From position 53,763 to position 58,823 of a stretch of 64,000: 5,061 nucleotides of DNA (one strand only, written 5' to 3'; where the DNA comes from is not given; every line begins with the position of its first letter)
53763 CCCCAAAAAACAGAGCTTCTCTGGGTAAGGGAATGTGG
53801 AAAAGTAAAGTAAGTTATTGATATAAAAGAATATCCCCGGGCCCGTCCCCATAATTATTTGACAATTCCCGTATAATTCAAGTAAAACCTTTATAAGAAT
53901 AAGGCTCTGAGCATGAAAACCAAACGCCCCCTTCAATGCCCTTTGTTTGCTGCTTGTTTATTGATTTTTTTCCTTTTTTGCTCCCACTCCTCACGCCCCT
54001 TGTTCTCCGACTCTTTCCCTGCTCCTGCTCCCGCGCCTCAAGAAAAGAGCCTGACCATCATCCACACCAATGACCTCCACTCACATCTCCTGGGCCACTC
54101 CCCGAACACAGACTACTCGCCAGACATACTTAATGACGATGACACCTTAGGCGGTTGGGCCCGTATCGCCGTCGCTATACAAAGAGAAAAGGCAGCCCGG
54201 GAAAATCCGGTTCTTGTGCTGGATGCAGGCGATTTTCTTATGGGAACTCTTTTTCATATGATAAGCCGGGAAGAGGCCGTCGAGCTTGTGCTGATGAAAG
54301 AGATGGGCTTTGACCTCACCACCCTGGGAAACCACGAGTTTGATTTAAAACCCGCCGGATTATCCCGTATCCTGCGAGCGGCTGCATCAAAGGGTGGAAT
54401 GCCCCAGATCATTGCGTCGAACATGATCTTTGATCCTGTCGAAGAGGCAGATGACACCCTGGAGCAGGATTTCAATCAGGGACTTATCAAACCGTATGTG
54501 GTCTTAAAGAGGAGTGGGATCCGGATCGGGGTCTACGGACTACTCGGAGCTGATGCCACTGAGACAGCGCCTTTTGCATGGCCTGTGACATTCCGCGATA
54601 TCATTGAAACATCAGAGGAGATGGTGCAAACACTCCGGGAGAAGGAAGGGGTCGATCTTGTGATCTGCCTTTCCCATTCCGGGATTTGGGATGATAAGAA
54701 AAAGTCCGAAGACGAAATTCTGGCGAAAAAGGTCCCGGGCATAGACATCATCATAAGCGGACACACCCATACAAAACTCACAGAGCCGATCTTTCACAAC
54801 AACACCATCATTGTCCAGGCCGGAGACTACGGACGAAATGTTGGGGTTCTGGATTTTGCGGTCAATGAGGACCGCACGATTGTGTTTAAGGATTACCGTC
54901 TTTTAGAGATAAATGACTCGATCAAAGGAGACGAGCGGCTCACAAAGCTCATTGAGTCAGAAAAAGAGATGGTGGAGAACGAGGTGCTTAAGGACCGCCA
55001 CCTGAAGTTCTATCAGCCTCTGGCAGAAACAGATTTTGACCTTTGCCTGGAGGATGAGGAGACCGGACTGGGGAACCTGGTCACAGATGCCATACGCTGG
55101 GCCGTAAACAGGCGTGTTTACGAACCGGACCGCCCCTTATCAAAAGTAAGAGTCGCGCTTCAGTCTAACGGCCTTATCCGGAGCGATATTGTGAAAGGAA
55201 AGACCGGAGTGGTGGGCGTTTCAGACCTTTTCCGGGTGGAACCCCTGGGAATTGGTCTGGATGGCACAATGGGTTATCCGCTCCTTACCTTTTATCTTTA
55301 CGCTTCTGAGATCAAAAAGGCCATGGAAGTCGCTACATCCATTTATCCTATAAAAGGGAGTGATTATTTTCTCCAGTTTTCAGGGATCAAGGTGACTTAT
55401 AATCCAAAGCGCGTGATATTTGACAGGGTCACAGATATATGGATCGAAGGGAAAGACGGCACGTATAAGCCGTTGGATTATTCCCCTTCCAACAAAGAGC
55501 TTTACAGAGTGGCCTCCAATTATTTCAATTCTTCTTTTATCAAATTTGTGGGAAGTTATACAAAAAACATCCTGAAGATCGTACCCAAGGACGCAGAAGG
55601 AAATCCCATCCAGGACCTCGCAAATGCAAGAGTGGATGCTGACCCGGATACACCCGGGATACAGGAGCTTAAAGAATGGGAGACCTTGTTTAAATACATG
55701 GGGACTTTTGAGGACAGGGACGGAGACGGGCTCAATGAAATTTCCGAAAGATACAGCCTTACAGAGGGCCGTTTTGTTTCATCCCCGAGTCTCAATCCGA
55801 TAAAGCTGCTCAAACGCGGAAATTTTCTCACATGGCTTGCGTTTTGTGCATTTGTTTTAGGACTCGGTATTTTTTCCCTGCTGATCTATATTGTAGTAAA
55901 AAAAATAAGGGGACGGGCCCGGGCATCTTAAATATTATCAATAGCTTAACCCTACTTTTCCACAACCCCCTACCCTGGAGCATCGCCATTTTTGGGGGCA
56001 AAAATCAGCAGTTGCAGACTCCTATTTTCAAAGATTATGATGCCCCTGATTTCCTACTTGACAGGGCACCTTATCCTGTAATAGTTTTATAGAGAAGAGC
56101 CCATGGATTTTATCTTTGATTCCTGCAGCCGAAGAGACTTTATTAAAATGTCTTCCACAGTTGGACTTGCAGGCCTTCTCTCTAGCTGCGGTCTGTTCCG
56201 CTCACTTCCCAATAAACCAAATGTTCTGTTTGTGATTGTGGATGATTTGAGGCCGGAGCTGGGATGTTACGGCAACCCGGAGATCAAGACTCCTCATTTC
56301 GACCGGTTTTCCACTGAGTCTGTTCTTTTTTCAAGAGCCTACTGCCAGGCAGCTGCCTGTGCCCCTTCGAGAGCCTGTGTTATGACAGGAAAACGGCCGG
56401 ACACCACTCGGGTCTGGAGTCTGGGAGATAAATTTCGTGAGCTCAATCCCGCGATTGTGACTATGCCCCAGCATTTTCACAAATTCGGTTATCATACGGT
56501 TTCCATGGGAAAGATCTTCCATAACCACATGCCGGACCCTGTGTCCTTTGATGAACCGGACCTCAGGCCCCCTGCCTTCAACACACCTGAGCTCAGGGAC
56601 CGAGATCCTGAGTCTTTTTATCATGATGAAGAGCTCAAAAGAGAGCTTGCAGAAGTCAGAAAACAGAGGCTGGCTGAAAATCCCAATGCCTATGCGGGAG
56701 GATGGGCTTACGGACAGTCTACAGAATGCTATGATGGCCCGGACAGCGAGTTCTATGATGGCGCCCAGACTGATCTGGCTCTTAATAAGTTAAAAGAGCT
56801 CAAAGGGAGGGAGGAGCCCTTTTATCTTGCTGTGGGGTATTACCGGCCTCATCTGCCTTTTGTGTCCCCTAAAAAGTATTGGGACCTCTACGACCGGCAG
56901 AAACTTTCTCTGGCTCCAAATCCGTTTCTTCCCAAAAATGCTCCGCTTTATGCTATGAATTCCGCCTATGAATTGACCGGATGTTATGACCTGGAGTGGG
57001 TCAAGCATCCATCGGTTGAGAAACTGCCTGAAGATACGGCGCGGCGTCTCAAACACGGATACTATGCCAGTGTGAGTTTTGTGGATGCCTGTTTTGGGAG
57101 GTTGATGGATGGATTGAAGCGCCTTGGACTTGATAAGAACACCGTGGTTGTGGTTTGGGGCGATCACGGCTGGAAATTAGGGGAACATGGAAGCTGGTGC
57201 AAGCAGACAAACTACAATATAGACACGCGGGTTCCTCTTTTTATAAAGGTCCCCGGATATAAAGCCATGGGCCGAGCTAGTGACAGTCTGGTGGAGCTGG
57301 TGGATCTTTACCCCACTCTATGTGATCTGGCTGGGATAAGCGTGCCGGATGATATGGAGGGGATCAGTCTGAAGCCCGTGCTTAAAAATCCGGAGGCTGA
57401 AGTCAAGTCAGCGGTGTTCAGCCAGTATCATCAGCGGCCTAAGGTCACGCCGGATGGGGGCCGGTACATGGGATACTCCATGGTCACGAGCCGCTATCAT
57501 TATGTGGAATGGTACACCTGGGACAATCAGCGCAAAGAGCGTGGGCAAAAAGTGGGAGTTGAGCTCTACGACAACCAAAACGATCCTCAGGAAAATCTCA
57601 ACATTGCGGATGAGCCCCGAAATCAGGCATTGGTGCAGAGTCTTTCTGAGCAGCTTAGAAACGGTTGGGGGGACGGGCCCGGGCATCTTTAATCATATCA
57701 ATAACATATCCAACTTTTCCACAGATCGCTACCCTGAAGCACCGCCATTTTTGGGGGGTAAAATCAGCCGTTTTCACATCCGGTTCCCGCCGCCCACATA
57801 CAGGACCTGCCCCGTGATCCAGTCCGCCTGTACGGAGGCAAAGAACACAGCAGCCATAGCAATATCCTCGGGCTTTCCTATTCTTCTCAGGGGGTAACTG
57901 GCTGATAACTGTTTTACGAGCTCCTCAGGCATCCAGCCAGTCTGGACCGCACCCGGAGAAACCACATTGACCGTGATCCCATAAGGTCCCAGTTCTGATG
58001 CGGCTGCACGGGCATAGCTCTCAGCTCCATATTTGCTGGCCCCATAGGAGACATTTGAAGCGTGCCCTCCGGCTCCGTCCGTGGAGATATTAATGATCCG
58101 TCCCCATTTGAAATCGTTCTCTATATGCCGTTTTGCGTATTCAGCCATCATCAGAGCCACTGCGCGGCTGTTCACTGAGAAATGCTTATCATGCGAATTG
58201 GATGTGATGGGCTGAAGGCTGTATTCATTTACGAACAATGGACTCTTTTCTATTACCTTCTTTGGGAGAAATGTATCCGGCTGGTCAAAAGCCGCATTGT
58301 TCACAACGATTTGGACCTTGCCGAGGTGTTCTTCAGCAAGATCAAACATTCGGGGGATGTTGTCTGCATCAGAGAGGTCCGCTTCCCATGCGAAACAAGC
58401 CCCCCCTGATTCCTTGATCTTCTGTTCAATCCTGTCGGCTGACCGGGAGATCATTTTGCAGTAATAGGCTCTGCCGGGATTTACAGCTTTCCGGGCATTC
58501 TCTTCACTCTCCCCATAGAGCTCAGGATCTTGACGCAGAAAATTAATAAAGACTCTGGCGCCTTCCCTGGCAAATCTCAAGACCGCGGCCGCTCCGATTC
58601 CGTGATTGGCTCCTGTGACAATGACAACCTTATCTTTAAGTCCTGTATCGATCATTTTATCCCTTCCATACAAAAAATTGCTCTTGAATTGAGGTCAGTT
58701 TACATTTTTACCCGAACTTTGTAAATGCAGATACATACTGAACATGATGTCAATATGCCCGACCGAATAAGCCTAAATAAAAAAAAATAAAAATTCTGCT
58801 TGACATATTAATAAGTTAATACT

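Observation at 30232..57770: Undescribed ~100-nt oriented repeat family docked onto gene ends (10 full copies plus 1 fragment in 27 kb)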

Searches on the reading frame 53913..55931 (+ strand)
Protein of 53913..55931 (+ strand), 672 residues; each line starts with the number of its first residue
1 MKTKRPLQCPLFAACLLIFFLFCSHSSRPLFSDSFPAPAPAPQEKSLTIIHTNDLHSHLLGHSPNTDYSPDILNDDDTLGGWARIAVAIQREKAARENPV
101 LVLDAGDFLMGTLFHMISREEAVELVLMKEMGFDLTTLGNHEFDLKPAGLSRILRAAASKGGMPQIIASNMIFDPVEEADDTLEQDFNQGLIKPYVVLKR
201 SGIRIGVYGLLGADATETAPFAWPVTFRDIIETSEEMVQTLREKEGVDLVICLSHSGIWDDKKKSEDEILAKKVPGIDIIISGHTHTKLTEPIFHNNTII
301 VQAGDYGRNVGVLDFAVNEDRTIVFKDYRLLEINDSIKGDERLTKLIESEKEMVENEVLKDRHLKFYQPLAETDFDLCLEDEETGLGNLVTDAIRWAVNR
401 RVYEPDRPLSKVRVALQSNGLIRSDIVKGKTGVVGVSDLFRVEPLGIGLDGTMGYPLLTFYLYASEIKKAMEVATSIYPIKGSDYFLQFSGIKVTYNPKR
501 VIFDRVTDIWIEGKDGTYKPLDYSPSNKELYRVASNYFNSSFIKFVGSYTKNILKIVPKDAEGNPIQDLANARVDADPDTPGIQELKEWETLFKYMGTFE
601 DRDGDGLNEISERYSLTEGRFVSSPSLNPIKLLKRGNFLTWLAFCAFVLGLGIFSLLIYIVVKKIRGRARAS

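Call 11: search_protein_families(library=pfam, proteins=[window:53913-55931:+])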
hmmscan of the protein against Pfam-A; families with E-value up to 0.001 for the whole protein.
window:53913-55931:+ (672 aa): 3 families
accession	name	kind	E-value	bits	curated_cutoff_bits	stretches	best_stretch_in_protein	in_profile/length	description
PF02872.23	5_nucleotid_C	-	1.2e-15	58.4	23.6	1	379-539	17-146/158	5'-nucleotidase, C-terminal domain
PF00149.33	Metallophos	-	5.1e-14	53.6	21.5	1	48-287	2-190/191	Calcineurin-like phosphoesterase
PF09587.15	PGA_cap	-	2.7e-05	24.2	27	0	196-296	124-241/255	Bacterial capsule synthesis protein PGA_cap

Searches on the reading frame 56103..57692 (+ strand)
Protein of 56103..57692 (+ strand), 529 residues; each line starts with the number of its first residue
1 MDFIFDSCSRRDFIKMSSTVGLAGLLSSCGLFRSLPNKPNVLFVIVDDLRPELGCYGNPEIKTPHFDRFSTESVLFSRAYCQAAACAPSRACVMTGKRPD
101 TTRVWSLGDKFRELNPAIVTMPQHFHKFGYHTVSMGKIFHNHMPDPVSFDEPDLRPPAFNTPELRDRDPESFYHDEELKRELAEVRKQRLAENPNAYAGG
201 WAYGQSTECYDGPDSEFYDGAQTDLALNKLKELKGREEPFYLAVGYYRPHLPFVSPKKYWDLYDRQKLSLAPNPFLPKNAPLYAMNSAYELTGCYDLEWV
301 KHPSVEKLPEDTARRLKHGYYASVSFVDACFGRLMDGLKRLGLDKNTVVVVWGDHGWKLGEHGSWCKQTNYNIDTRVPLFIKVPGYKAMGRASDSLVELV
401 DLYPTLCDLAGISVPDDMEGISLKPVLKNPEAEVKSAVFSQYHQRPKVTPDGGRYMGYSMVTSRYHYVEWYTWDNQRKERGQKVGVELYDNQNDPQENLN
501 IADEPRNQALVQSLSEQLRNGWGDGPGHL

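Call 11: search_protein_families(library=pfam, proteins=[window:56103-57692:+])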
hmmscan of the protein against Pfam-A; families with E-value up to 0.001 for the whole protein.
window:56103-57692:+ (529 aa): 3 families
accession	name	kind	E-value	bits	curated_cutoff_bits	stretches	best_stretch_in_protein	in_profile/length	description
PF00884.28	Sulfatase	-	1.5e-43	149.7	25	1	39-412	1-301/301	Sulfatase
PF16347.10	SGSH_C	-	3.6e-24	86.1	29.3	1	360-519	1-149/154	N-sulphoglucosamine sulphohydrolase, C-terminal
PF01663.27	Phosphodiest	-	7.5e-08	32.8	23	1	322-358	186-222/342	Type I phosphodiesterase / nucleotide pyrophosphatase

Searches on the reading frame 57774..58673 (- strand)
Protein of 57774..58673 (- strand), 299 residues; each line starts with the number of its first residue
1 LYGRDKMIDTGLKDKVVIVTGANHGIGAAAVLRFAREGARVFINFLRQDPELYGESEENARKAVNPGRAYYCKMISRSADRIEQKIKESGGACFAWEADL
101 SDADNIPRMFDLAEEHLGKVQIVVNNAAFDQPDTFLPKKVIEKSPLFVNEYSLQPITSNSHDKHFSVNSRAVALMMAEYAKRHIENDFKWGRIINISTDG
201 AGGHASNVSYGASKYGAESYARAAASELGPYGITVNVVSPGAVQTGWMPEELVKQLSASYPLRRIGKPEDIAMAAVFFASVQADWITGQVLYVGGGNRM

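Call 30: search_protein_families(library=pfam, proteins=[window:57774-58673:-])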
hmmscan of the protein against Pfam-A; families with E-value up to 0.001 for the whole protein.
window:57774-58673:- (299 aa): 3 families
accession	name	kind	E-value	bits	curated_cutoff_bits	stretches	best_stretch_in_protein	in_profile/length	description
PF13561.12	adh_short_C2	-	2.6e-41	142.2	27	1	71-296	24-234/236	Enoyl-(Acyl carrier protein) reductase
PF00106.31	adh_short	-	4.6e-34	118.1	26.6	2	72-248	30-187/195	short chain dehydrogenase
PF08659.16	KR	-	0.00053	20.4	22.6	0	17-133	3-95/180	KR domain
